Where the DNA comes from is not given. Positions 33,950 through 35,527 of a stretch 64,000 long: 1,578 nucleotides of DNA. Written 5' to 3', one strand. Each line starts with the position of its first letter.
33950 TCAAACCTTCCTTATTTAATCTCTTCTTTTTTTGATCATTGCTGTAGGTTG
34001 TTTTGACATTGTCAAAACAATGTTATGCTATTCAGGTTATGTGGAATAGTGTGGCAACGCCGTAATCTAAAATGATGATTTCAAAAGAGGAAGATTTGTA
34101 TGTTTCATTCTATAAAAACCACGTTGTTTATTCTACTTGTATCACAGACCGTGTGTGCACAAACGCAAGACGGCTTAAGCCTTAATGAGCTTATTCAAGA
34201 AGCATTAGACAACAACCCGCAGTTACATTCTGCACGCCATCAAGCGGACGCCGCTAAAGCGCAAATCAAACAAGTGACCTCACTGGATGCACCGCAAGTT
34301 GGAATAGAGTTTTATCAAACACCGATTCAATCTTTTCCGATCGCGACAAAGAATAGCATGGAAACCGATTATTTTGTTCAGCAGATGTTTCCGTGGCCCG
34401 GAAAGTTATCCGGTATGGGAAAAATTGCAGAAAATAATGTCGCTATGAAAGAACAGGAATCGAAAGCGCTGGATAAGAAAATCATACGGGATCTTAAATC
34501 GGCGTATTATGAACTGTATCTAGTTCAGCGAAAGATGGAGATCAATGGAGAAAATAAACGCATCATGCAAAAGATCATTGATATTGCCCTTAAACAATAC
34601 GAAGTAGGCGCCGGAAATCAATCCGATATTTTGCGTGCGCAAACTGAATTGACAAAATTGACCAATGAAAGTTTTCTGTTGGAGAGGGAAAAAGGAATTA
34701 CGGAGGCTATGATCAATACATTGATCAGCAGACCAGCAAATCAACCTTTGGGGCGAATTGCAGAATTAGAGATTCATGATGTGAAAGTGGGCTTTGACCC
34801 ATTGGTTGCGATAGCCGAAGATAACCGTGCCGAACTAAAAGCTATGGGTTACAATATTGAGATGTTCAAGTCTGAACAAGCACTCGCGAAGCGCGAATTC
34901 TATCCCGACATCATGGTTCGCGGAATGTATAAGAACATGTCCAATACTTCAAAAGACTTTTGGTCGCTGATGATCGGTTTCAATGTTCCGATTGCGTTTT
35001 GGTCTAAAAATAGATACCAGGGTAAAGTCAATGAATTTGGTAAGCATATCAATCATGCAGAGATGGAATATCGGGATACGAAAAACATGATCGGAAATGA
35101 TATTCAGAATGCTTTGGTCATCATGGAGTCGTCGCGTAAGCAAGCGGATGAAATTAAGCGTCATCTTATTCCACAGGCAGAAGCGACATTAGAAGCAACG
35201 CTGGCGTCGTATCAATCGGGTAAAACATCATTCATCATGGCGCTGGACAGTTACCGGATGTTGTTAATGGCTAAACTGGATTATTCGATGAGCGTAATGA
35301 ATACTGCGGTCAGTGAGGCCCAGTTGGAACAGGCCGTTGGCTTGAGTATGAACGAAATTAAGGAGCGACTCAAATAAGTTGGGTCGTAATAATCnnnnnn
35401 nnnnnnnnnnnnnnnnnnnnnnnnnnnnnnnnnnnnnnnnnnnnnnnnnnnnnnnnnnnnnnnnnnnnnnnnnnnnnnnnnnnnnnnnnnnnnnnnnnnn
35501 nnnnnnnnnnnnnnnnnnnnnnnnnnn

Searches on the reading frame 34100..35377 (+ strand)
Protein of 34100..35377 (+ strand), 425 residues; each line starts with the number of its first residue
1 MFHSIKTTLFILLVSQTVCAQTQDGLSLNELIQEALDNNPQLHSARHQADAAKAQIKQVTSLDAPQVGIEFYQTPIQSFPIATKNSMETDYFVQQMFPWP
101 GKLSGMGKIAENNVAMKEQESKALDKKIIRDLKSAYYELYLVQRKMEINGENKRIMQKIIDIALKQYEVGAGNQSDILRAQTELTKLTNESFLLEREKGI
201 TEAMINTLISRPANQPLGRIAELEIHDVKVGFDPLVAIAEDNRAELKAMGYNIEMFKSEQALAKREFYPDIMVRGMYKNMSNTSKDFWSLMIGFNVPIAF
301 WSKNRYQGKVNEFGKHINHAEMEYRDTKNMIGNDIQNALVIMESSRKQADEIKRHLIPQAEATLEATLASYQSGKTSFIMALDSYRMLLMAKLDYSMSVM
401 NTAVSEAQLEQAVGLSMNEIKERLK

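Call 3: search_protein_families(library=pfam, proteins=[window:34100-35377:+])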
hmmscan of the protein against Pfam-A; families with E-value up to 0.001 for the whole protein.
window:34100-35377:+ (425 aa): 1 family
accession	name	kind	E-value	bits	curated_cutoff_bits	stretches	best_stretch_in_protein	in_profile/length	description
PF02321.23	OEP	-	1e-43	149.8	22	2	233-414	2-187/187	Outer membrane efflux protein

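Call 9: find_encoding_contigs(protein=window:34100-35377:+, flank=6000, max_places=10)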
Protein window:34100-35377:+ (425 aa): 3 contigs read that carry it; 3 places shown.
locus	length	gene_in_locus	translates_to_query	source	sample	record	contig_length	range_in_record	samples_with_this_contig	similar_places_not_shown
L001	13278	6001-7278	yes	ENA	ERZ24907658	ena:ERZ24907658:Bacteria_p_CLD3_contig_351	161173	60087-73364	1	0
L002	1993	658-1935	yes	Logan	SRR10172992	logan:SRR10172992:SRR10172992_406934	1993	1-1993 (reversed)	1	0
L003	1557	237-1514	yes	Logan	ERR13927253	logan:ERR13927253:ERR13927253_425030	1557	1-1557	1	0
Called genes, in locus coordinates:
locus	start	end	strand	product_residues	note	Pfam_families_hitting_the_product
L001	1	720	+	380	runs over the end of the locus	PF02771:Acyl-CoA_dh_N, PF02770:Acyl-CoA_dh_M, PF00441:Acyl-CoA_dh_1, PF08028:Acyl-CoA_dh_2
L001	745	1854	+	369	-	PF02812:ELFV_dehydrog_N, PF00208:ELFV_dehydrog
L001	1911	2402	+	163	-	PF01029:NusB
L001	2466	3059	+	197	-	PF13353:Fer4_12, PF04055:Radical_SAM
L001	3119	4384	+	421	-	PF01590:GAF, PF13185:GAF_2, PF13492:GAF_3, PF07228:SpoIIE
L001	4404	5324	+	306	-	-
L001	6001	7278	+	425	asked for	PF02321:OEP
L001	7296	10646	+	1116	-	PF00873:ACR_tran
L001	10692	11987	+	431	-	PF19335:HMBD, PF25917:BSH_RND (weak), PF25919:BSH_CusB, PF25973:BSH_CzcB, PF25869:3HB_CusB (weak), PF25954:Beta-barrel_RND_2, PF25944:Beta-barrel_RND (weak), PF25975:CzcB_C, +1 more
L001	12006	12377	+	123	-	PF03918:CcmH (weak)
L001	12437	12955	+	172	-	PF09990:DUF2231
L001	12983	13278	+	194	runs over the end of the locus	-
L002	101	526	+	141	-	-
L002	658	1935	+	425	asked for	PF02321:OEP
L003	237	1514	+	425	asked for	PF02321:OEP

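Call 11: find_homologous_proteins(query=window:34100-35377:+)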
Query window:34100-35377:+ (425 aa): 734 proteins with E <= 0.001 among 6309 candidates; the best 120 are listed.
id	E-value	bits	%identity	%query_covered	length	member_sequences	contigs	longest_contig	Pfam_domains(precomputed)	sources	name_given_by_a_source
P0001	1.8e-274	928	100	100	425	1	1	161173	PF02321.24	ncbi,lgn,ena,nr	ncbi:TolC family protein [bacterium]|nr:MAG: TolC family protein [bacterium]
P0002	5.0e-252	854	92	100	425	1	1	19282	PF02321.24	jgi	jgi:outer membrane protein TolC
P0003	3.6e-244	828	89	100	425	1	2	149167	PF02321.24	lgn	-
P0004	9.7e-244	827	89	100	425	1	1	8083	PF02321.24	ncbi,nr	ncbi:TolC family protein [bacterium]|nr:TolC family protein [bacterium]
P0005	3.6e-218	742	79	100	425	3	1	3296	PF02321.24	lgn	-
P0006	3.2e-217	739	79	100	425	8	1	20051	PF02321.24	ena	-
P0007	6.6e-195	666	74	94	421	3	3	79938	PF02321.24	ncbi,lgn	-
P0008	2.7e-179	614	67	100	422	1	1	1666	PF02321.24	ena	-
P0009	6.0e-179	613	78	80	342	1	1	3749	PF02321.24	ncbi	-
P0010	1.6e-174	599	66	100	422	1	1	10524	PF02321.24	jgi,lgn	jgi:outer membrane protein TolC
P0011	7.2e-168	577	62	100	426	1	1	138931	PF02321.24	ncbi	-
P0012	1.2e-143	497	55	98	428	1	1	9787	PF02321.24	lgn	-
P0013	2.1e-142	493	55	99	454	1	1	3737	PF02321.24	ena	-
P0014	4.0e-142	492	56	98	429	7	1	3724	PF02321.24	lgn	-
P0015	2.6e-141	489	53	99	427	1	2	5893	PF02321.24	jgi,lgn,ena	jgi:outer membrane protein TolC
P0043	4.5e-138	479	55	95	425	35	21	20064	PF02321.24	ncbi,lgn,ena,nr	ncbi:MAG TPA: TolC family protein [Ignavibacteriaceae bacterium]|nr:TolC family protein [Ignavibacte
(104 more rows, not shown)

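Call 13: find_encoding_contigs(protein=P0002, flank=5000, max_places=3)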
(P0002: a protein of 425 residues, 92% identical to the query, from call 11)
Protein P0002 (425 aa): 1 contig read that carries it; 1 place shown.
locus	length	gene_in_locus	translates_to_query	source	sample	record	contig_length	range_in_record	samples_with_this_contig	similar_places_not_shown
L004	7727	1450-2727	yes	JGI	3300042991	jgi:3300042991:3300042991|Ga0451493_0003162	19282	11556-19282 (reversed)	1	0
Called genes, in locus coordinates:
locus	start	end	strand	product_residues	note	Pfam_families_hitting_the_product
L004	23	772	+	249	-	-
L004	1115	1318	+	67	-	-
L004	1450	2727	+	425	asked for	PF02321:OEP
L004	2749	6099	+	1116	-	PF00873:ACR_tran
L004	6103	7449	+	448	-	PF19335:HMBD, PF25917:BSH_RND (weak), PF25919:BSH_CusB, PF25973:BSH_CzcB, PF25869:3HB_CusB (faint), PF25954:Beta-barrel_RND_2, PF25944:Beta-barrel_RND (weak), PF25975:CzcB_C, +1 more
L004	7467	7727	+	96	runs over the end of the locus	-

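Call 14: find_encoding_contigs(protein=P0003, flank=5000, max_places=3)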
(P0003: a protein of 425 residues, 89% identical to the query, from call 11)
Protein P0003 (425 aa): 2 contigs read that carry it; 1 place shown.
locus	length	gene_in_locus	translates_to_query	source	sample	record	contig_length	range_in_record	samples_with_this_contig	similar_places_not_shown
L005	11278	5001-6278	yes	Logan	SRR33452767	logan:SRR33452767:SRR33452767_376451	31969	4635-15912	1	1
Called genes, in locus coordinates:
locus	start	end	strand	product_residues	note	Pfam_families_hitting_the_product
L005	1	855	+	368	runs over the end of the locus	PF02812:ELFV_dehydrog_N, PF00208:ELFV_dehydrog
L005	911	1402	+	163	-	PF01029:NusB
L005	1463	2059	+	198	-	PF13353:Fer4_12, PF04055:Radical_SAM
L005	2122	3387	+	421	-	PF01590:GAF, PF13185:GAF_2, PF13492:GAF_3, PF07228:SpoIIE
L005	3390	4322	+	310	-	-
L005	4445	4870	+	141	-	-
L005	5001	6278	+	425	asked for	PF02321:OEP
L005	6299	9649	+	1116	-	PF00873:ACR_tran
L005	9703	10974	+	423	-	PF19335:HMBD, PF25917:BSH_RND (faint), PF25919:BSH_CusB, PF25973:BSH_CzcB, PF25869:3HB_CusB (weak), PF25954:Beta-barrel_RND_2, PF25967:RND-MFP_C (weak), PF25975:CzcB_C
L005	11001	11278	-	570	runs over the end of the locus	PF07494:Reg_prop (faint)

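Call 15: find_encoding_contigs(protein=P0006, flank=5000, max_places=3)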
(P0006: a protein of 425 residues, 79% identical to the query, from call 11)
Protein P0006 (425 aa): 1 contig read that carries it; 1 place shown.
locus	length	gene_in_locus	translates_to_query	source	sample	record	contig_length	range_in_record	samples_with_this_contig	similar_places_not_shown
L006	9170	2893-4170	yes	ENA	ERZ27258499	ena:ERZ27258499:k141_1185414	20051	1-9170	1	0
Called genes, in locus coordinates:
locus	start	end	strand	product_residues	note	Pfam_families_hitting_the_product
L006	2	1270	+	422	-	?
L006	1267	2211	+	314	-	-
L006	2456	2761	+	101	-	-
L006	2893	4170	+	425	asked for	PF02321:OEP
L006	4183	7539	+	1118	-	PF00873:ACR_tran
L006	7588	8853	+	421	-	PF19335:HMBD, PF25917:BSH_RND (faint), PF25919:BSH_CusB, PF25973:BSH_CzcB, PF25954:Beta-barrel_RND_2, PF25944:Beta-barrel_RND (weak), PF25975:CzcB_C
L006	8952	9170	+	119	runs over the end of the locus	PF00403:HMA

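Call 16: find_encoding_contigs(protein=P0007, flank=5000, max_places=3)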
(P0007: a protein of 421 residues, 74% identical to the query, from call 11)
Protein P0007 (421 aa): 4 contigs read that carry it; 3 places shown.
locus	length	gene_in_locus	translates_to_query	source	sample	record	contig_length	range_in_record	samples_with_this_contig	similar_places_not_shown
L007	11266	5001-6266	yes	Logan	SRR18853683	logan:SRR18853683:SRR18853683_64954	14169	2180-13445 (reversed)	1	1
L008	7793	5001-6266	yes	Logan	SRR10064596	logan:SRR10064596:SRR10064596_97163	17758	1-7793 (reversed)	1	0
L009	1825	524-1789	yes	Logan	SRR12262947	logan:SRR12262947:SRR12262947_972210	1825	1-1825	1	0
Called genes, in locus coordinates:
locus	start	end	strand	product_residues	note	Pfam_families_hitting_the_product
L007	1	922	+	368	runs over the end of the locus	PF02812:ELFV_dehydrog_N, PF00208:ELFV_dehydrog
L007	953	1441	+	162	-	PF01029:NusB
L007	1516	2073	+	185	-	PF13353:Fer4_12, PF04055:Radical_SAM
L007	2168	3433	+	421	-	PF01590:GAF, PF13185:GAF_2, PF13492:GAF_3, PF07228:SpoIIE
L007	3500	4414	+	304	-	-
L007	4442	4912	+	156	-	-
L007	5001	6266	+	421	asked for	PF02321:OEP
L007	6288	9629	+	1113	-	PF00873:ACR_tran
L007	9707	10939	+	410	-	PF19335:HMBD, PF25984:BSH_YknX (faint), PF25973:BSH_CzcB, PF25919:BSH_CusB, PF25869:3HB_CusB (weak), PF25954:Beta-barrel_RND_2, PF25967:RND-MFP_C (faint), PF25975:CzcB_C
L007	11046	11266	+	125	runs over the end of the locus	PF00403:HMA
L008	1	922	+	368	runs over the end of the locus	PF02812:ELFV_dehydrog_N, PF00208:ELFV_dehydrog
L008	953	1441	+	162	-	PF01029:NusB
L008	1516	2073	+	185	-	PF13353:Fer4_12, PF04055:Radical_SAM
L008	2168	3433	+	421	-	PF01590:GAF, PF13185:GAF_2, PF13492:GAF_3, PF07228:SpoIIE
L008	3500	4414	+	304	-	-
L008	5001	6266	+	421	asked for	PF02321:OEP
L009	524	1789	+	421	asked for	PF02321:OEP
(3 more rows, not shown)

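Call 18: find_encoding_contigs(protein=P0010, flank=5000, max_places=3)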
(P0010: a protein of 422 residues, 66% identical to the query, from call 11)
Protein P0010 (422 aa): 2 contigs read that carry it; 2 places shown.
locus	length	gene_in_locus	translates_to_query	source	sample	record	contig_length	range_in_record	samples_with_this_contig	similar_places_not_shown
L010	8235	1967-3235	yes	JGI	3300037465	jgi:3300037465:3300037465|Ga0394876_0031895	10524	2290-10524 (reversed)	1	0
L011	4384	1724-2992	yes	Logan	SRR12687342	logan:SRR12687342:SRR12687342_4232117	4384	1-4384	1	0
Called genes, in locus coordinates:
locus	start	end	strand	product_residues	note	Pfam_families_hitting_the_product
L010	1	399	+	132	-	?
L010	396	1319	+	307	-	-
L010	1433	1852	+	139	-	-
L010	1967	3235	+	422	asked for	PF02321:OEP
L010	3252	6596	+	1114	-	PF00873:ACR_tran, PF03176:MMPL (weak), PF00873:ACR_tran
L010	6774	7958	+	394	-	PF19335:HMBD, PF25919:BSH_CusB, PF25973:BSH_CzcB (weak), PF25869:3HB_CusB (faint), PF25944:Beta-barrel_RND (weak), PF25954:Beta-barrel_RND_2, PF25967:RND-MFP_C (weak), PF25975:CzcB_C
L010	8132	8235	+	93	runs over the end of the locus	PF00403:HMA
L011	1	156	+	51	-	?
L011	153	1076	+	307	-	-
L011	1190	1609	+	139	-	-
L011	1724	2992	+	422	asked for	PF02321:OEP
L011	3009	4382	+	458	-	?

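Call 19: find_encoding_contigs(protein=P0011, flank=5000, max_places=3)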
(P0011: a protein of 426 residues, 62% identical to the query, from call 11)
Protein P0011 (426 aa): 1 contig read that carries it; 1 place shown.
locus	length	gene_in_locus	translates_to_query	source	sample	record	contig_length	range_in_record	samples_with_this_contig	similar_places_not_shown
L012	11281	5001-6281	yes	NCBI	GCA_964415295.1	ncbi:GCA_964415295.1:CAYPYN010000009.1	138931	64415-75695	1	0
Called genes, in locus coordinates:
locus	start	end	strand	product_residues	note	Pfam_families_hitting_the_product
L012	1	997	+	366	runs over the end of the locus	PF02812:ELFV_dehydrog_N, PF00208:ELFV_dehydrog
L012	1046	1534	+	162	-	PF01029:NusB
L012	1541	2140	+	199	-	PF13353:Fer4_12, PF04055:Radical_SAM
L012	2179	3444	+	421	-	PF01590:GAF, PF13185:GAF_2, PF13492:GAF_3, PF07228:SpoIIE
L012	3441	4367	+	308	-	-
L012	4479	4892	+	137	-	-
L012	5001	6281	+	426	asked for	PF02321:OEP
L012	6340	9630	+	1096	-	PF00873:ACR_tran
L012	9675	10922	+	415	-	PF19335:HMBD, PF25917:BSH_RND (weak), PF25919:BSH_CusB, PF25973:BSH_CzcB, PF25869:3HB_CusB (weak), PF25954:Beta-barrel_RND_2, PF25967:RND-MFP_C, PF25975:CzcB_C, +1 more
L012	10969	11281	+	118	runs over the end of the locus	PF00403:HMA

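Call 22: find_encoding_contigs(protein=P0005, flank=5000, max_places=3)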
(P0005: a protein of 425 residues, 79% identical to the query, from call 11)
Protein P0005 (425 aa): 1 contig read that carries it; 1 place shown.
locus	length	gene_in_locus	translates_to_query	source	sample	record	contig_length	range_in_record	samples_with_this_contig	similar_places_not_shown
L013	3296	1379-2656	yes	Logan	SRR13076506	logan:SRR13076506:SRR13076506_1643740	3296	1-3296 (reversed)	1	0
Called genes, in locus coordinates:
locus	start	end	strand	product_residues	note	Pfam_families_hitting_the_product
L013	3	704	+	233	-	?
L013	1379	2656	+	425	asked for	PF02321:OEP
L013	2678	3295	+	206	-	?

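Call 23: find_encoding_contigs(protein=P0008, flank=5000, max_places=3)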
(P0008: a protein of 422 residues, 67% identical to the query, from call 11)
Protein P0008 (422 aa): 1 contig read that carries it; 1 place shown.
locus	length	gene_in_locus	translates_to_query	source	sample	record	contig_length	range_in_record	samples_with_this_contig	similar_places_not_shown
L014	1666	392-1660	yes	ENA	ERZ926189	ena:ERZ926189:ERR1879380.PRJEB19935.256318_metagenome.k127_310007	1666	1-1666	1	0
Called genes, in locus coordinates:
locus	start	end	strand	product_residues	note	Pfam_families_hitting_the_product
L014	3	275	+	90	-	?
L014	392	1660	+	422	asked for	PF02321:OEP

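Call 53: search_protein_families(library=ncbifam, proteins=[window:34100-35377:+], max_evalue=0.01)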
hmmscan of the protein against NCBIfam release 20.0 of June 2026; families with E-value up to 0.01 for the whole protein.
window:34100-35377:+ (425 aa): 9 families
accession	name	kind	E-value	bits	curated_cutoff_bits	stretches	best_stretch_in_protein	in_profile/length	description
TIGR01844.1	type_I_sec_TolC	subfamily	1.4e-25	90.2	225.15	1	26-414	3-398/414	TolC family outer membrane protein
NF045679.1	DiMtlExpIhpA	equivalog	8.8e-19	67.5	650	1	7-416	12-415/424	divalent metal ion exporter subunit IhpA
TIGR01845.1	outer_NodT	subfamily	2.3e-17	63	210.05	1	27-414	58-458/460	efflux transporter outer membrane subunit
NF007347.1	PRK09837.1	subfamily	1.8e-08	33.7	598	1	28-414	64-456/461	Cu(I)/Ag(I) efflux RND transporter outer membrane protein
NF007002.0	PRK09465.1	equivalog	2.8e-08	32.8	495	1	15-415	13-425/460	outer membrane channel protein TolC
NF033142.1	efflux_OM_AdeC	exception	9.6e-08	31.1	975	1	31-392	67-437/465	multidrug efflux RND transporter AdeABC outer membrane channel subunit AdeC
NF033143.1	efflux_OM_AdeK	equivalog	2.1e-06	26.8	900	1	101-391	141-436/480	multidrug efflux RND transporter AdeIJK outer membrane channel subunit AdeK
NF008524.1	PRK11459.1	equivalog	0.00056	18.8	650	0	27-68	66-107/478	multidrug resistance outer membrane protein MdtQ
NF003975.0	PRK05467.1-4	equivalog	0.0072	15.8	180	0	303-345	84-125/226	Fe2+-dependent dioxygenase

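Call 66: find_encoding_contigs(protein=P0012, flank=4000, max_places=2)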
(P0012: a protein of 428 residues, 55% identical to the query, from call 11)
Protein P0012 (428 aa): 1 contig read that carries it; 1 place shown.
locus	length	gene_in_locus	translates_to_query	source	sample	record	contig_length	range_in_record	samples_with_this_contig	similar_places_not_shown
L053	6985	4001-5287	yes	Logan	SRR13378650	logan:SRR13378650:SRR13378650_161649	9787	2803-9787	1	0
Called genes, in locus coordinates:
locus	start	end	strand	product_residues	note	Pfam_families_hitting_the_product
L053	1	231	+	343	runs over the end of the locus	-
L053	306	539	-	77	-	-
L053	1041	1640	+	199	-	PF13505:OMP_b-brl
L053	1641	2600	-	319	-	PF00892:EamA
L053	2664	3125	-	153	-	PF01978:TrmB (faint), PF13404:HTH_AsnC-type, PF13412:HTH_24, PF13545:HTH_Crp_2 (weak), PF01037:AsnC_trans_reg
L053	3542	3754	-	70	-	-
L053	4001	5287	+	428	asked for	PF02321:OEP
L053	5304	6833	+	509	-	PF19335:HMBD, PF25919:BSH_CusB, PF25973:BSH_CzcB, PF25869:3HB_CusB (weak), PF25954:Beta-barrel_RND_2, PF25975:CzcB_C (weak), PF19335:HMBD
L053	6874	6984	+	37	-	?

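Call 67: find_encoding_contigs(protein=P0043, flank=4000, max_places=2)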
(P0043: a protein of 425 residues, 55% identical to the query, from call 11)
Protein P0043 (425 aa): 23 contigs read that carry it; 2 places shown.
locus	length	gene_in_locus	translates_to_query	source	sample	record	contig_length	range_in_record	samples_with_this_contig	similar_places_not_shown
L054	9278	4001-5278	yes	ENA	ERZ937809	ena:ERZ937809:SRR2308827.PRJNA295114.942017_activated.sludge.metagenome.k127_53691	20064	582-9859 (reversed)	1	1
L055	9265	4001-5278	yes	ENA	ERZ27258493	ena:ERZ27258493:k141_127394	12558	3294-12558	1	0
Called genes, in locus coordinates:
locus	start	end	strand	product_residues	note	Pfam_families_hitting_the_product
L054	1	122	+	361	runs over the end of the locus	PF04055:Radical_SAM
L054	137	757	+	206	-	-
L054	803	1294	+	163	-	-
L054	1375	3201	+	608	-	PF04945:YHS, PF00343:Phosphorylase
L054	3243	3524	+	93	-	PF07719:TPR_2 (faint), PF13181:TPR_8 (faint), PF13371:TPR_9 (faint), PF13431:TPR_17 (faint), PF00515:TPR_1 (weak), PF13414:TPR_11 (weak)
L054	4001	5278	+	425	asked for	PF02321:OEP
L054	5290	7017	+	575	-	PF19335:HMBD, PF25917:BSH_RND (faint), PF25919:BSH_CusB, PF25973:BSH_CzcB (weak), PF25954:Beta-barrel_RND_2, PF25975:CzcB_C, PF25989:YknX_C (weak), PF19335:HMBD, +2 more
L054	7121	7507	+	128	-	PF04480:DUF559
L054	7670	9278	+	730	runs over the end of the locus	?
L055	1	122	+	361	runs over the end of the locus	PF04055:Radical_SAM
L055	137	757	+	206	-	-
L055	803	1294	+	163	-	-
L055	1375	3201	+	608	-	PF04945:YHS, PF00343:Phosphorylase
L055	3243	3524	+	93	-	PF07719:TPR_2 (faint), PF13181:TPR_8 (faint), PF13371:TPR_9 (faint), PF13431:TPR_17 (faint), PF00515:TPR_1 (weak), PF13414:TPR_11 (weak)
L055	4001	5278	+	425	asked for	PF02321:OEP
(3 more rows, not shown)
